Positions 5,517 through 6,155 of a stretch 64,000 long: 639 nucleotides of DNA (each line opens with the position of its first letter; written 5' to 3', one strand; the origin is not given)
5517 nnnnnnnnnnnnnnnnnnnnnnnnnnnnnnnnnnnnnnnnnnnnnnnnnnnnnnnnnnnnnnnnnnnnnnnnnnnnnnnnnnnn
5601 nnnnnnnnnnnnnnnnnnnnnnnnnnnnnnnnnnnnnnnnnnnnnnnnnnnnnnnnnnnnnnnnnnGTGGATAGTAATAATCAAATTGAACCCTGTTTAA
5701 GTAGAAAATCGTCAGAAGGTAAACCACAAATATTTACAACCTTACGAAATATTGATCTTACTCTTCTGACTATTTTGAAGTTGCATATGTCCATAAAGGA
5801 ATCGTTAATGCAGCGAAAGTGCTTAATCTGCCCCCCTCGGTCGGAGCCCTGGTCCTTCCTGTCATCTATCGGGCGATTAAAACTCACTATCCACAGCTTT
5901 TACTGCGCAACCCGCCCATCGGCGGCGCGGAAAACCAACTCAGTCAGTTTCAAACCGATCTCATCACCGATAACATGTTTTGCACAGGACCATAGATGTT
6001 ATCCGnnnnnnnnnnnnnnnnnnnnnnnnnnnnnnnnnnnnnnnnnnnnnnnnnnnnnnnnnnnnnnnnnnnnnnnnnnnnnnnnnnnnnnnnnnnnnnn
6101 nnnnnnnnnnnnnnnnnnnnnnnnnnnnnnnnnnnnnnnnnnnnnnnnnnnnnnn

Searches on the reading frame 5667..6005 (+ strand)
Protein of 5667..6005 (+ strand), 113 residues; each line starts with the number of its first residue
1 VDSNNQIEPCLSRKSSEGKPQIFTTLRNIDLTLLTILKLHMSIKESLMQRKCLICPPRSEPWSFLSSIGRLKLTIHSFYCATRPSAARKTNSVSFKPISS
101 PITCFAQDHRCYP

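Call 26: search_protein_families(library=pfam, proteins=[window:5667-6005:+], max_evalue=0.1)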
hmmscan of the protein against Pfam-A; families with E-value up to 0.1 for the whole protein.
seq(113 aa): 0 families
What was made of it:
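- It has no Pfam match (call 26).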

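Call 49: list_cluster_members(proteins=[window:5667-6005:+])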
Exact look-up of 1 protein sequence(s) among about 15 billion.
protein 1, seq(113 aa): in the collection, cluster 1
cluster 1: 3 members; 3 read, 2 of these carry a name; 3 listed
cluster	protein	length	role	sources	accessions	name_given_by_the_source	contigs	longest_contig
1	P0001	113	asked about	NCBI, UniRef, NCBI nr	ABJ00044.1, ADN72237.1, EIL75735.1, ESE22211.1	hypothetical protein ECHM605_15143 [Escherichia coli HM605] | Uncharacterized protein n=1 Tax=Escherichia coli O1:K1 / APEC TaxID=405955 ... | conserved hypothetical protein [Escherichia coli APEC O1]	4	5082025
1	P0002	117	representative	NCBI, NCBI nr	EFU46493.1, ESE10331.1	hypothetical protein HMPREF1617_04564 [Escherichia coli 908675] | putative DNA-binding transcriptional regulator [Escherichia coli MS 110-3]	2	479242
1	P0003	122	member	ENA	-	-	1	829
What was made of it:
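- That exact sequence is deposited as a 'conserved hypothetical protein' (call 49). The ORF is in public databases as a hypothetical protein (call 49).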
